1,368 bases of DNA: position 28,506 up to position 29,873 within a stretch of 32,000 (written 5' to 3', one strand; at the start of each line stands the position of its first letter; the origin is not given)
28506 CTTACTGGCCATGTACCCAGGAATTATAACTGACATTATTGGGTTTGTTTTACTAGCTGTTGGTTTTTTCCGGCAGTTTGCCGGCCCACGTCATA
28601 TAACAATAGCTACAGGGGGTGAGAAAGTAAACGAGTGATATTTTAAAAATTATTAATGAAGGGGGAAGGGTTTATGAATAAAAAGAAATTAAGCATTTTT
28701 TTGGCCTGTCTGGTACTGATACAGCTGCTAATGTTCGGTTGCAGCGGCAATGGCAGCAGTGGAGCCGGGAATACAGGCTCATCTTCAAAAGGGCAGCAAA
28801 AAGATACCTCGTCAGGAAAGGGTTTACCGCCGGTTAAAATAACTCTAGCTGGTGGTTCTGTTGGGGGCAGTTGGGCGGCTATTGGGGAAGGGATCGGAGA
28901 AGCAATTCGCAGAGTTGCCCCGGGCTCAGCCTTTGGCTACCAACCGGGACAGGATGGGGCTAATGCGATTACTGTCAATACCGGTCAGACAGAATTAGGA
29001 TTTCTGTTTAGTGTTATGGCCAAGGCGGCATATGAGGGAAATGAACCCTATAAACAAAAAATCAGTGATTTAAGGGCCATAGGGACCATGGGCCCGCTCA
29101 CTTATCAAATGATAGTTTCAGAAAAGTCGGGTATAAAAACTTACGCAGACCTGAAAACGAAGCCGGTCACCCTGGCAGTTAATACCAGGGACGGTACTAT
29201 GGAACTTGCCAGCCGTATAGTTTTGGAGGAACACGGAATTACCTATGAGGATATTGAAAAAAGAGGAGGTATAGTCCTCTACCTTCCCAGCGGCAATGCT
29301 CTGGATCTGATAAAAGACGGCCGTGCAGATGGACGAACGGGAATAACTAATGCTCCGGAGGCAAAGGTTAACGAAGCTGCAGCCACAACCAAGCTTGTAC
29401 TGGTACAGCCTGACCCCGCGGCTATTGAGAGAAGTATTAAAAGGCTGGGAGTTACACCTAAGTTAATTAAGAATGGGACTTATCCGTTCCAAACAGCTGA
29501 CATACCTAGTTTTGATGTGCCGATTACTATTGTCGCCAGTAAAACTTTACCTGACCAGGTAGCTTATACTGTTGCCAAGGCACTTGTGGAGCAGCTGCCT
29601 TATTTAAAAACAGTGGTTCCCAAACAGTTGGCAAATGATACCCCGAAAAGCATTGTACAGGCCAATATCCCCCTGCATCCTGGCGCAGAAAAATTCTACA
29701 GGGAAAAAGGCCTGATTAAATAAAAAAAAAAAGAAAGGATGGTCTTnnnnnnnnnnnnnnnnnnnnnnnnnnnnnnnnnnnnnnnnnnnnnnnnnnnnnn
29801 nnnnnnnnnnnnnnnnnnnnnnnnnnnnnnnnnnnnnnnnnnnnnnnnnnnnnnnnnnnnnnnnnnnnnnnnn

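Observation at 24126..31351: Module 2: sigma54 activator with PrpR_N-type sensor driving a TAXI-TRAP transporter fused to a 534-aa UbiD paralogue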

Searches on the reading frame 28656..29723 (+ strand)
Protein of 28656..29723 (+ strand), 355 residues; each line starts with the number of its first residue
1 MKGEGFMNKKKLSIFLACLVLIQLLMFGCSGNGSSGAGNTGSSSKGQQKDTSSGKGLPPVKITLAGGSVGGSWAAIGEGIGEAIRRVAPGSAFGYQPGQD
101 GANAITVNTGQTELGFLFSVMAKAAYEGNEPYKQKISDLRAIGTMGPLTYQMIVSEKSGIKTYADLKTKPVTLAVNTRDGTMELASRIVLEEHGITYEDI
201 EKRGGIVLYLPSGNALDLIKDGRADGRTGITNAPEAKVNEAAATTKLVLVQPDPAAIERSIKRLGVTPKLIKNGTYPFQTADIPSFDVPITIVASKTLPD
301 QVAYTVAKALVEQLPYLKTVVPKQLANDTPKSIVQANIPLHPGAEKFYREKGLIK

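Call 3: search_protein_families(library=pfam, proteins=[window:28656-29723:+])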
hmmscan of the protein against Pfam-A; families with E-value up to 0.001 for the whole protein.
window:28656-29723:+ (355 aa): 1 family
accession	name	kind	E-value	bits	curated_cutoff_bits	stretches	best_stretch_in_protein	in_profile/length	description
PF16868.10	NMT1_3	-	9.8e-47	160.4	27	1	65-352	2-289/289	NMT1-like family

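Call 4: search_protein_families(library=ncbifam, proteins=[window:28656-29723:+])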
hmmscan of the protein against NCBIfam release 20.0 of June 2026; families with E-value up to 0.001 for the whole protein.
window:28656-29723:+ (355 aa): 1 family
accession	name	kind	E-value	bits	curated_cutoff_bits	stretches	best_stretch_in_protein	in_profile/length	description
TIGR02122.1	TRAP_TAXI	subfamily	9e-50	169.3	84.35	1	12-352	5-320/320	TAXI family TRAP transporter solute-binding subunit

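Call 12: search_solved_structures(query=window:28656-29723:+, max_evalue=0.001)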
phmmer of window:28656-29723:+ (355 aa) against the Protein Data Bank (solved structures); distinct sequences matched with E-value up to 0.001: 7.
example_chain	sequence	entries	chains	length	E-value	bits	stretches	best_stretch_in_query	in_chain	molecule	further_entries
1us4_A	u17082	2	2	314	2.7e-26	96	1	51-355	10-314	PUTATIVE GLUR0 LIGAND BINDING CORE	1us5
8u79_A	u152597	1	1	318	4.5e-25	92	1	62-355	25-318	Immunogenic protein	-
9oz4_A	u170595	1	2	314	2.5e-20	76.3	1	64-354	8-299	TRAP transporter solute receptor, TAXI family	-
8s4j_A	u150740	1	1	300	1.7e-14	57.2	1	62-355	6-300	TAXI family TRAP transporter solute-binding subunit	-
9ibo_A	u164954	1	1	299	1.7e-14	57.2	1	62-355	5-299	TAXI family TRAP transporter solute-binding subunit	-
4ddd_A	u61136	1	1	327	3.8e-12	49.5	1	111-355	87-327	Immunogenic protein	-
9ibp_A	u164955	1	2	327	6.7e-11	45.4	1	63-353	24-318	Immunogenic protein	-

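Call 54: search_dna_similar(query=window:28674-29720:+, collection=plasmids, mode=protein, max_rows=25)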
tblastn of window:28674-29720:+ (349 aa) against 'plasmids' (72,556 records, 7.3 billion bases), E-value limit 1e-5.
Records with a match: 345; places in all: 399; records where one place covers at least 80% of the query: 216.
Best place of each record, by identity: <60% 345.
By first word of the organism name: Pseudosulfitobacter 91; Sinorhizobium 63; Leisingera 20; Phaeobacter 17; Sulfitobacter 16; Azospirillum 11; Paracoccus 11; Vibrio 10; Aliiroseovarius 8; Rhizobium 5; and 61 more.
By predicted mobility (MOB-suite, as given by PLSDB): non-mobilizable 246; mobilizable 68; conjugative 31.
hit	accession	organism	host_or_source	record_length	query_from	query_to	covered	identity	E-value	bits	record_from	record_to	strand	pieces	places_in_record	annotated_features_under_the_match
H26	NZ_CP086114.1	Skermanella rosea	single cell,hydrocarbon-contaminated ...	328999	58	348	83%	34.9%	6e-41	160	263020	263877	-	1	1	TAXI family TRAP transporter solute-binding subunit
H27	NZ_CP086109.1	Skermanella mucosa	single cell,crude oil contaminated ...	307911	58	345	83%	35.3%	8e-42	162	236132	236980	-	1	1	TAXI family TRAP transporter solute-binding subunit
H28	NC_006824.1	Aromatoleum aromaticum EbN1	-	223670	46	349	87%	31.2%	1e-36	147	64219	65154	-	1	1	TAXI family TRAP transporter solute-binding subunit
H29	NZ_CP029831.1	Azospirillum ramasamyi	single cell,Cow dung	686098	56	348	84%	31.5%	8e-28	121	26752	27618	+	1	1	TAXI family TRAP transporter solute-binding subunit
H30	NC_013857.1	Azospirillum sp. B510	-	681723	56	348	84%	31.5%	4e-27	119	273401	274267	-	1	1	TAXI family TRAP transporter solute-binding subunit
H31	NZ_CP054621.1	Azospirillum oryzae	cell culture,soil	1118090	56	348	84%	31.2%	1e-27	120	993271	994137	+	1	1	record has no annotation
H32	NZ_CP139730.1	Sulfitobacter faviae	Bacterial Culture,hydrothermal vent ...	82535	45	349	87%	29.9%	1e-31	133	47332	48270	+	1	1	TAXI family TRAP transporter solute-binding subunit | TRAP transporter fused permease subunit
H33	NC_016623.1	Azospirillum lipoferum 4B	-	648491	56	348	84%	30.9%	3e-26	117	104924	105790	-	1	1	TAXI family TRAP transporter solute-binding subunit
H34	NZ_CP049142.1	Pseudomonas nitroreducens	monoculture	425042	53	348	85%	30.4%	2e-26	117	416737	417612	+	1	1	TAXI family TRAP transporter solute-binding subunit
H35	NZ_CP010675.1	Phaeobacter gallaeciensis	cell culture,clam larvae aquaculture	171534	46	349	87%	29.4%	5e-27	119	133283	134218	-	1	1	TAXI family TRAP transporter solute-binding subunit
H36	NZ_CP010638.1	Phaeobacter gallaeciensis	cell culture,clam aquaculture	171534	46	349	87%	29.4%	5e-27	119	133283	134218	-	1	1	TAXI family TRAP transporter solute-binding subunit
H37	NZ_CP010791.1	Phaeobacter gallaeciensis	cell culture,algae aquaculture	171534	46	349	87%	29.4%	5e-27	119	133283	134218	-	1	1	TAXI family TRAP transporter solute-binding subunit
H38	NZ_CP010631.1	Phaeobacter inhibens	cell culture,clam larvae aquaculture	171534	46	349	87%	29.4%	5e-27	119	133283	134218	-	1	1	TAXI family TRAP transporter solute-binding subunit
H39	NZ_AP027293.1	Neptuniibacter halophilus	-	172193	55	347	84%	30.3%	2e-28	123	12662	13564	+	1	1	TAXI family TRAP transporter solute-binding subunit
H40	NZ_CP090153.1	Roseivivax marinus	Bathymodiolus marisindicus,single cell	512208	45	349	87%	29.0%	2e-28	123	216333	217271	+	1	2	TAXI family TRAP transporter solute-binding subunit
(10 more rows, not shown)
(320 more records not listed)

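Call 55: get_annotated_region(hit=H28, flank=9000)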
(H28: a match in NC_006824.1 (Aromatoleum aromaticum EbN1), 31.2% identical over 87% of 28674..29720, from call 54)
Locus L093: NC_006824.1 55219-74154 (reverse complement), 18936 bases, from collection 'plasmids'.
description: Aromatoleum aromaticum EbN1 plasmid 2, complete sequence
organism: Aromatoleum aromaticum EbN1 (NCBI taxid 76114)
taxonomy: Bacteria; Pseudomonadota; Betaproteobacteria; Rhodocyclales; Rhodocyclaceae; Aromatoleum; Aromatoleum aromaticum; Aromatoleum aromaticum EbN1
host: -; source: -; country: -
typing (MOB-suite, as given by PLSDB): conjugative; replicon rep_cluster_1841; relaxase MOBP; mating-pair formation MPF_T
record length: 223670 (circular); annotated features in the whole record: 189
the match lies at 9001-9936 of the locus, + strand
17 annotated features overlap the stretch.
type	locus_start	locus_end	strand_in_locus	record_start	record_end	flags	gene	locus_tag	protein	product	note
CDS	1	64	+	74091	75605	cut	-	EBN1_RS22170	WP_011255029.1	UbiD family decarboxylase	-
CDS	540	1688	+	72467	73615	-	-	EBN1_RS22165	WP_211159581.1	porin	-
CDS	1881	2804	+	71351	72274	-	-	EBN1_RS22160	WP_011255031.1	DMT family transporter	-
CDS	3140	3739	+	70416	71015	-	-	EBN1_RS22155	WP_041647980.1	UbiX family flavin prenyltransferase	-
CDS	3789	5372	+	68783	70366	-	-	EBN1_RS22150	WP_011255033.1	UbiD family decarboxylase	-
CDS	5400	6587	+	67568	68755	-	-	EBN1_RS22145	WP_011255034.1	CoA transferase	-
CDS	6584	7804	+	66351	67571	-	-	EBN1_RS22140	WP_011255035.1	CoA transferase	-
CDS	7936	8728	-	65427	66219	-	-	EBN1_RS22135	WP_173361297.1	IS5 family transposase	-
CDS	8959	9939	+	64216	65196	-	-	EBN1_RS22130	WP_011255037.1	TAXI family TRAP transporter solute-binding subunit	GO:0006810 - transport [Evidence IEA]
CDS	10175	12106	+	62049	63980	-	-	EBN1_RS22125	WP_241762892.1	TRAP transporter fused permease subunit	-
CDS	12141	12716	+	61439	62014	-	-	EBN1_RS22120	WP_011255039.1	hypothetical protein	-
CDS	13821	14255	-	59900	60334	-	-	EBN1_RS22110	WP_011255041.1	conjugal transfer protein TraM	-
CDS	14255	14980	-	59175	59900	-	-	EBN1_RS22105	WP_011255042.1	conjugal transfer protein TraL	-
CDS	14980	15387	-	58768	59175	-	-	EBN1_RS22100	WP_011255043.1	TraK family protein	-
CDS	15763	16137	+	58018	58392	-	traJ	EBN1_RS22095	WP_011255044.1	conjugal transfer transcriptional regulator TraJ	-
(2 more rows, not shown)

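Call 56: get_annotated_region(hit=H26, flank=9000)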
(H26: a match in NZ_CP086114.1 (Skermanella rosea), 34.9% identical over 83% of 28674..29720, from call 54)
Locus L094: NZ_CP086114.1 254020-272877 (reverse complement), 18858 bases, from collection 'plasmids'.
description: Skermanella rosea strain KEMB 2255-458 plasmid pSR-3, complete sequence
organism: Skermanella rosea (NCBI taxid 1817965)
taxonomy: Bacteria; Pseudomonadota; Alphaproteobacteria; Rhodospirillales; Azospirillaceae; Skermanella; Skermanella rosea
host: -; source: single cell,hydrocarbon-contaminated desert sand; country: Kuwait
typing (MOB-suite, as given by PLSDB): non-mobilizable
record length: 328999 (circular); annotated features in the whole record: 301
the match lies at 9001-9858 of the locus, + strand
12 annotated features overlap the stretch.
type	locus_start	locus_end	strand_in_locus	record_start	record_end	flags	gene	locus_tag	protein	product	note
CDS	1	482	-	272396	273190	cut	-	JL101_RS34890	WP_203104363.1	ABC transporter permease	GO:0055085 - transmembrane transport [Evidence IEA]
CDS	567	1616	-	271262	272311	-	-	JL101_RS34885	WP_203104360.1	extracellular solute-binding protein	-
CDS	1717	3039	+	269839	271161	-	-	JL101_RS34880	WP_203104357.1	aspartate aminotransferase family protein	-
CDS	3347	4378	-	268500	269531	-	-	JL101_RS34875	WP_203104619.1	IS110 family transposase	-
CDS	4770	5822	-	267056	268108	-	-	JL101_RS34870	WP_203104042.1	ABC transporter ATP-binding protein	-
CDS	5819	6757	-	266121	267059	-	-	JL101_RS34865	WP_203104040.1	aminotransferase class IV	-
CDS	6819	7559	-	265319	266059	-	-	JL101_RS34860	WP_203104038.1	FadR/GntR family transcriptional regulator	-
CDS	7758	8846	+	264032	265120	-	-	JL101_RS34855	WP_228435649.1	Ldh family oxidoreductase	-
CDS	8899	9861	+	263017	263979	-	-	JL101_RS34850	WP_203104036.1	TAXI family TRAP transporter solute-binding subunit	-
CDS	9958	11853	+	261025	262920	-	-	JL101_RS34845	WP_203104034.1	TRAP transporter permease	-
CDS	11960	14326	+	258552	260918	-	-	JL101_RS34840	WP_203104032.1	FecR domain-containing protein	-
CDS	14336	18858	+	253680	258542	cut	-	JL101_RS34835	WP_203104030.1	PKD domain-containing protein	-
